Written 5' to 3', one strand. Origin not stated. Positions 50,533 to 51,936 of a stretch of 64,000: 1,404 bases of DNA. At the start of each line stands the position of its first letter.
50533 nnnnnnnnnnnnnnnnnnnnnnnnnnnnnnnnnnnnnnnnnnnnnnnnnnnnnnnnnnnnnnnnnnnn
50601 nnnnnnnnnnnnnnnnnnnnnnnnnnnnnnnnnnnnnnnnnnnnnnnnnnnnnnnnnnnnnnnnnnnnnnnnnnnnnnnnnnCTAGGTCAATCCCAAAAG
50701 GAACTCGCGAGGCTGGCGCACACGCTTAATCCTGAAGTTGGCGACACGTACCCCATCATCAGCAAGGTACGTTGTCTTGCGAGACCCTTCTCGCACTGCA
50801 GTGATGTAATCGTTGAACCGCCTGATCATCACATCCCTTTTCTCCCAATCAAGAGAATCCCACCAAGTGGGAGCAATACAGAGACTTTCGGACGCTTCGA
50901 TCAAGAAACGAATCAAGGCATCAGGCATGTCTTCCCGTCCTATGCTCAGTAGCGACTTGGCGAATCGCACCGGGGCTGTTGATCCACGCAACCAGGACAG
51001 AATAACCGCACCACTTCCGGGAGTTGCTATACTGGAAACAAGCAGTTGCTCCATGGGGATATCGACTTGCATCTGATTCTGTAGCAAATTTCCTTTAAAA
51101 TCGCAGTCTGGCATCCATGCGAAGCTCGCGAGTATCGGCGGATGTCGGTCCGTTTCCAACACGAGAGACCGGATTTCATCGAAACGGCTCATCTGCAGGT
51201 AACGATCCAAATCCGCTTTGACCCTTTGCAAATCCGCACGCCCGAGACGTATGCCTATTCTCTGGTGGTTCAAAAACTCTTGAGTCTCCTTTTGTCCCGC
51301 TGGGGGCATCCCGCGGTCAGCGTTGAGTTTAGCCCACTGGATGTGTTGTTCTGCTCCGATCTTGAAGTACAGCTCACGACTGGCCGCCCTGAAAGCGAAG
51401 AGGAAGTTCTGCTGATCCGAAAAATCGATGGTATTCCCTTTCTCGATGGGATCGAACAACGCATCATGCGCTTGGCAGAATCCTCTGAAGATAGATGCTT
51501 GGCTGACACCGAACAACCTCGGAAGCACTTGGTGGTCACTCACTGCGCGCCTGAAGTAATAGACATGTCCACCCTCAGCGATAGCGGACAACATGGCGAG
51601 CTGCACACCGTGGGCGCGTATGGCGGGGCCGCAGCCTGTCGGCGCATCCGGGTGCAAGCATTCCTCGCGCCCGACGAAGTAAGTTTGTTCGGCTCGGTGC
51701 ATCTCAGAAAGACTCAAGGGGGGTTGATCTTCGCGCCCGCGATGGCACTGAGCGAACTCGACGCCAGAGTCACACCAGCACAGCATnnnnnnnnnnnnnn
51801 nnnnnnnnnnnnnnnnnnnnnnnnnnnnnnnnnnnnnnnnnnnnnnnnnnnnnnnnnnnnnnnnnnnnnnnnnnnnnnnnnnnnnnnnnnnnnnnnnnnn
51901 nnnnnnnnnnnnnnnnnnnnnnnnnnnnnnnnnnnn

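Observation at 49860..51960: Second low-GC island (~50% GC) with a SEC-C-motif protein, bounded by a duplicated livM 3' end; the upstream serine protease has acquired a low-GC C-terminal domain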

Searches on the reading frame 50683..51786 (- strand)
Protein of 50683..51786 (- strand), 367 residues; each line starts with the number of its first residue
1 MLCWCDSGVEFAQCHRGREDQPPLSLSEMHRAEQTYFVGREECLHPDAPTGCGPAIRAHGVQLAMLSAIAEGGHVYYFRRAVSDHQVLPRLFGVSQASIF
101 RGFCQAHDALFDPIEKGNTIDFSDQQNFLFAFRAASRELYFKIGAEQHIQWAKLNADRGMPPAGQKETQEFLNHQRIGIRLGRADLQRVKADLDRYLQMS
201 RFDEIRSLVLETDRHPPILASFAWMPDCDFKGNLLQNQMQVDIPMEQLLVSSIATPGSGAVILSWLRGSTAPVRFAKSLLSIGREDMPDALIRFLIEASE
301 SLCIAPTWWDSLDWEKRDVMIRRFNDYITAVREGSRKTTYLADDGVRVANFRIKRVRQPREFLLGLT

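Call 5: search_protein_families(library=pfam, proteins=[window:50683-51786:-], max_evalue=0.1)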
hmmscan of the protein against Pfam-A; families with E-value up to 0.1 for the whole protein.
window:50683-51786:- (367 aa): 1 family
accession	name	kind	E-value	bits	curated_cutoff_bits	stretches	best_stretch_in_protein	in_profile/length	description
PF02810.21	SEC-C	-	0.00075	19.8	20.4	1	2-15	4-17/19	SEC-C motif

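Call 6: search_protein_families(library=ncbifam, proteins=[window:50683-51786:-], max_evalue=0.1)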
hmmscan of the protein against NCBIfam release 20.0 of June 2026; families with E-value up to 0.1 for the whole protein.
window:50683-51786:- (367 aa): 0 families

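Call 7: search_protein_families(library=padloc, proteins=[window:50683-51786:-], max_evalue=0.1)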
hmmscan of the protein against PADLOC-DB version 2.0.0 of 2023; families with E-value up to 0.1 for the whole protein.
window:50683-51786:- (367 aa): 0 families

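Call 8: find_homologous_proteins(query=window:50683-51786:-)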
Query window:50683-51786:- (367 aa): 10 proteins with E <= 0.001 among 6064 candidates.
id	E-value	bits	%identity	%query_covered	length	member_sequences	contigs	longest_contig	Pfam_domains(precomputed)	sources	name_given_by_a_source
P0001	7.9e-191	652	79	100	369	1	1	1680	-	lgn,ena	-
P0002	9.1e-188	642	78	100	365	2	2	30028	-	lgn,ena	-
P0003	2.8e-52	196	35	96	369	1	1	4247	PF02810.22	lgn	-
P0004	1.5e-42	164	35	87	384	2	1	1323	PF02810.22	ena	-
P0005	9.4e-40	155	32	87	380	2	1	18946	PF02810.22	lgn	-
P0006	1.2e-39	155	32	95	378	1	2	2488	PF02810.22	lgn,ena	-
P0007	1.2e-34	138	33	86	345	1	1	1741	-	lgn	-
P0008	1.1e-31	128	31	87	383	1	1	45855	PF02810.22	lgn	-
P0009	9.2e-29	119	31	80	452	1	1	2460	-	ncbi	-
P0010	1.1e-13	69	26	71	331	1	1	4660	-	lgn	-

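Call 10: find_encoding_contigs(protein=P0002, flank=10000, max_places=4)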
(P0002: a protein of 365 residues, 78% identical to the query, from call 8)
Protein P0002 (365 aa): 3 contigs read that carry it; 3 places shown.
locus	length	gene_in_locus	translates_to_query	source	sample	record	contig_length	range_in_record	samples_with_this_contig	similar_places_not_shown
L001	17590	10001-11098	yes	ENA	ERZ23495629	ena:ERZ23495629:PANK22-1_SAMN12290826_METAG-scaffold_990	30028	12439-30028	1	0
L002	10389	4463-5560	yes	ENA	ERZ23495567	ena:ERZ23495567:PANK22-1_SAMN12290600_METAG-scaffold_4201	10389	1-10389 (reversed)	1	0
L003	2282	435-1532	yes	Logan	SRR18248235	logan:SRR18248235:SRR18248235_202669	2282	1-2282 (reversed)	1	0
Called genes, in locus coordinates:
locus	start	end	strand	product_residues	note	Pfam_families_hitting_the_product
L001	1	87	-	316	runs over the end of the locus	PF19300:BPD_transp_1_N, PF00528:BPD_transp_1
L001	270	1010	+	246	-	PF12146:Hydrolase_4 (faint)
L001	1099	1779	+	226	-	PF00753:Lactamase_B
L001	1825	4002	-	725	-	PF26146:PI-PLC_X, PF26178:Rv2075c_cat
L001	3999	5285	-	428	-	PF13433:Peripla_BP_5, PF13458:Peripla_BP_6, PF01094:ANF_receptor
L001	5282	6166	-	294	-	PF00296:Bac_luciferase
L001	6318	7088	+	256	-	PF02463:SMC_N (faint), PF00005:ABC_tran, PF13304:AAA_21 (faint)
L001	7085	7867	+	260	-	PF13476:AAA_23 (weak), PF00005:ABC_tran, PF02463:SMC_N (faint), PF09818:ABC_ATPase (faint), PF13555:AAA_29 (faint), PF13304:AAA_21 (weak)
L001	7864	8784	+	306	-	PF02653:BPD_transp_2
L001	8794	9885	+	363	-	PF02653:BPD_transp_2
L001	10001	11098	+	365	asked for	-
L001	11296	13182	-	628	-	PF00089:Trypsin, PF13365:Trypsin_2, PF26549:Tricorn_N, PF23381:Beta-prop_IFT122_1st, PF25174:Beta-prop_THOC3, PF26550:Tricorn_2nd, PF26549:Tricorn_N, PF07676:PD40, +14 more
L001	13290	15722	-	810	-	PF13433:Peripla_BP_5, PF13458:Peripla_BP_6, PF01094:ANF_receptor, PF13433:Peripla_BP_5, PF13458:Peripla_BP_6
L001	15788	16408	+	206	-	-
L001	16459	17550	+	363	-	-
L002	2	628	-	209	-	?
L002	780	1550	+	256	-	PF02463:SMC_N (faint), PF00005:ABC_tran, PF13304:AAA_21 (faint)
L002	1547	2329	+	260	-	PF13476:AAA_23 (weak), PF00005:ABC_tran, PF02463:SMC_N (faint), PF09818:ABC_ATPase (faint), PF13555:AAA_29 (faint), PF13304:AAA_21 (weak)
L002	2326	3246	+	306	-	PF02653:BPD_transp_2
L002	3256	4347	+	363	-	PF02653:BPD_transp_2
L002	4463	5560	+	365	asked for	-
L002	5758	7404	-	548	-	PF00089:Trypsin, PF13365:Trypsin_2, PF26549:Tricorn_N, PF23381:Beta-prop_IFT122_1st, PF25174:Beta-prop_THOC3, PF26550:Tricorn_2nd, PF07676:PD40, PF26549:Tricorn_N, +14 more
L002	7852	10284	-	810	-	PF13433:Peripla_BP_5, PF13458:Peripla_BP_6, PF01094:ANF_receptor, PF13433:Peripla_BP_5, PF13458:Peripla_BP_6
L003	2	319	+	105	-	?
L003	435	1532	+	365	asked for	-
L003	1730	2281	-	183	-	?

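Call 11: find_encoding_contigs(protein=P0008, flank=10000, max_places=4)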
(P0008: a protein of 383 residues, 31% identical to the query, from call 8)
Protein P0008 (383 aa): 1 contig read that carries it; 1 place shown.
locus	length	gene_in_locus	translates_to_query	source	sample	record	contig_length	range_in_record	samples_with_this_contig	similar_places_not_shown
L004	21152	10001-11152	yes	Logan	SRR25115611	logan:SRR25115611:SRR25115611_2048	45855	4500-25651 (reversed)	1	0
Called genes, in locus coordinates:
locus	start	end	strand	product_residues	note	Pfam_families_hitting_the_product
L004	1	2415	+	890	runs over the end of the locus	PF00580:UvrD-helicase (faint), PF13538:UvrD_C_2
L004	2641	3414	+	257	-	PF13391:HNH_2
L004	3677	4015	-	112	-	-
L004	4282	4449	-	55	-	-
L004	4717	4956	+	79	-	-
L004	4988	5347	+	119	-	PF12599:DUF3768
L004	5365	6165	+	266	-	-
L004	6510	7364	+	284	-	PF09851:SHOCT (weak)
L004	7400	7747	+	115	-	PF00106:adh_short (weak), PF13561:adh_short_C2 (weak)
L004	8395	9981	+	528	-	PF00583:Acetyltransf_1, PF13673:Acetyltransf_10 (weak), PF03848:TehB, PF13489:Methyltransf_23, PF13847:Methyltransf_31, PF08241:Methyltransf_11, PF08242:Methyltransf_12, PF13649:Methyltransf_25, +4 more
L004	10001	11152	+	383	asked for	PF02810:SEC-C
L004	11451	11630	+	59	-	-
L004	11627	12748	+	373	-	-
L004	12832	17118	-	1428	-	-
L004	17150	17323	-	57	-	-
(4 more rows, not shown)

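Call 12: find_encoding_contigs(protein=P0005, flank=10000, max_places=4)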
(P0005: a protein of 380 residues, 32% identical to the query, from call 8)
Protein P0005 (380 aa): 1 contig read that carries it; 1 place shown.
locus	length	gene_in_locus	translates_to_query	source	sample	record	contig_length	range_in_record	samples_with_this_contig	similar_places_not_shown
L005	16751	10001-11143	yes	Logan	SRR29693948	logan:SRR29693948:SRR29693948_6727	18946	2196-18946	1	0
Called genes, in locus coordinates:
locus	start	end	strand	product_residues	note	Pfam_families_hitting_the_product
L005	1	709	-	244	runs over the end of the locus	PF00149:Metallophos, PF12850:Metallophos_2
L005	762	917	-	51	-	-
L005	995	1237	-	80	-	-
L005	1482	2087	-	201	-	PF00440:TetR_N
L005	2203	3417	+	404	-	PF00083:Sugar_tr (weak), PF07690:MFS_1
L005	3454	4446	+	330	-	PF00561:Abhydrolase_1, PF12697:Abhydrolase_6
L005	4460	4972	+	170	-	PF00903:Glyoxalase, PF13669:Glyoxalase_4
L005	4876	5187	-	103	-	-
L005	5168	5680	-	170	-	-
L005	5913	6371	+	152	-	PF04545:Sigma70_r4 (faint), PF12802:MarR_2 (faint), PF13560:HTH_31 (weak), PF01381:HTH_3, PF13412:HTH_24 (faint)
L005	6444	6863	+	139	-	-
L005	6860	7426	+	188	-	PF20285:CTD9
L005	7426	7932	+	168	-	PF20291:MC5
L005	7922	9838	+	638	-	PF13476:AAA_23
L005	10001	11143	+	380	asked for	PF02810:SEC-C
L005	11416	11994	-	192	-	PF19503:DUF6037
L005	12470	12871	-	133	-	-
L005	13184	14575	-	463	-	PF01443:Viral_helicase1 (faint), PF00580:UvrD-helicase (weak), PF13538:UvrD_C_2 (faint)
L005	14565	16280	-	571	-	PF13175:AAA_15 (faint), PF13304:AAA_21, PF20469:OLD-like_TOPRIM (faint)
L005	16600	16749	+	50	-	?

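Call 32: find_encoding_contigs(protein=P0001, flank=6000, max_places=6)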
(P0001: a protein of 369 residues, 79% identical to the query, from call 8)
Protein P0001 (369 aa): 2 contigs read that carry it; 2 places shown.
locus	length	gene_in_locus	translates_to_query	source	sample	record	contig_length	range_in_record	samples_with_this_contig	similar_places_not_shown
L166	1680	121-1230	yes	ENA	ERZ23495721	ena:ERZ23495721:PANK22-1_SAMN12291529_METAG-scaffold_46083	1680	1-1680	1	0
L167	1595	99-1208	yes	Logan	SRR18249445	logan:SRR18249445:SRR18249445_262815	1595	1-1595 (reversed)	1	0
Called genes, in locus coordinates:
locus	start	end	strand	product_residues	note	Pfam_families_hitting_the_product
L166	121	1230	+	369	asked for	-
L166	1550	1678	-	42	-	?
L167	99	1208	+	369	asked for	-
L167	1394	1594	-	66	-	?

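Call 34: predict_structure(alignment_id=A1)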
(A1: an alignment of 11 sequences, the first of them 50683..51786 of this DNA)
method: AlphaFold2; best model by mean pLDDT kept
length: 367 residues; sequences in the alignment: 11
mean_pLDDT: 86.5   pTM: 0.87
mean pLDDT of the five models: 86.5, 86.1, 85.8, 84.8, 84.3
residues with pLDDT >= 90: 201; 70-90: 122; 50-70: 37; < 50: 7
segments of 3 or more residues with pLDDT < 50: 365-367
pLDDT, mean of each block of 10 residues (from residue 1): 71 89 90 83 82 57 82 89 72 80 82 80 94 92 91 91 90 88 94 97 96 95 92 88 91 92 96 95 95 91 93 95 74 65 92 92 54
secondary structure, 60 per line:
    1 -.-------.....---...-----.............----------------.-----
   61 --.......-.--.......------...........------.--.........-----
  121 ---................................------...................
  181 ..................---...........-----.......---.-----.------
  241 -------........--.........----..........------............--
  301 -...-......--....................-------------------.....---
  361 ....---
elements in order: H11-14 H26-38 H63-69 E74-80 E87-93 H94-97 H107-115 H124-155 H162-198 E205-212 E218-224 E248-255 E258-266 H271-280 H287-298 E302-304 H306-311 H314-333 E353-357 H361-364

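Call 44: search_protein_families(library=pfam, alignment_id=A1, max_evalue=5)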
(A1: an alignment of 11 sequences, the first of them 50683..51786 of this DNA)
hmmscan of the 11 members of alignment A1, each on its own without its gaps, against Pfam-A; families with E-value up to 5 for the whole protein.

A. member 1, window:50683-51786:- (367 aa): 3 families
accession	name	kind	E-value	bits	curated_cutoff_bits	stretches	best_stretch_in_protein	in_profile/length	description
PF02810.21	SEC-C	-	0.00075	19.8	20.4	1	2-15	4-17/19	SEC-C motif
PF09686.15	Plasmid_RAQPRD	-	0.1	13.2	23.1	1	183-202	45-64/76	Plasmid protein of unknown function (Plasmid_RAQPRD)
PF04645.17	DUF603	-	0.12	12.6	22.6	1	322-360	6-43/181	Protein of unknown function, DUF603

B. families by the number of members that match (of 11 scanned): 7 families
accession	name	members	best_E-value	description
PF02810.21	SEC-C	8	4.9e-11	SEC-C motif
PF09686.15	Plasmid_RAQPRD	1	0.1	Plasmid protein of unknown function (Plasmid_RAQPRD)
PF04645.17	DUF603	1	0.12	Protein of unknown function, DUF603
PF05952.17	ComX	1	0.16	Bacillus competence pheromone ComX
PF21178.2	Itf52_C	1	0.17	Intraflagellar transport protein 52, C-terminal domain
PF19067.5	DUF5763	1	0.38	Family of unknown function (DUF5763)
PF12731.12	Mating_N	1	0.4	Mating-type protein beta 1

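Call 45: search_solved_structures(query=A1, max_evalue=10)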
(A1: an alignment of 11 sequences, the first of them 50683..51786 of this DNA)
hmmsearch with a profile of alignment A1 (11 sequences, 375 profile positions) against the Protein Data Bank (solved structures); distinct sequences matched with E-value up to 10: 7.
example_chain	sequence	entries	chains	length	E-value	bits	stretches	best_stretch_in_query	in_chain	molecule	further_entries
1ozb_I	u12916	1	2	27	0.00024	23.3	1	6-28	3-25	Preprotein translocase secA subunit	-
1sx0_A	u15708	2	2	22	0.00032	22.9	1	5-23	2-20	SecA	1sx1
1tm6_A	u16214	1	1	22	0.0005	22.2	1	7-26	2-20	Preprotein translocase secA subunit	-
9l6b_C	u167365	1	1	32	0.026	16.6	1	6-22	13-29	UPF0225 protein YchJ -C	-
4nn3_A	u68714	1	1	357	0.13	14.3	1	315-363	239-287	TRAP dicarboxylate transporter, DctP subunit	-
3kd7_A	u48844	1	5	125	1.8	10.5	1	152-218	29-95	CTPR390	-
8bu0_A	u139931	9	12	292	5.1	9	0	153-218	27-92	Consensus tetratricopeptide repeat protein | Crystal structure of an 8-repeat consensus TPR superhelix with Zinc. | Monomer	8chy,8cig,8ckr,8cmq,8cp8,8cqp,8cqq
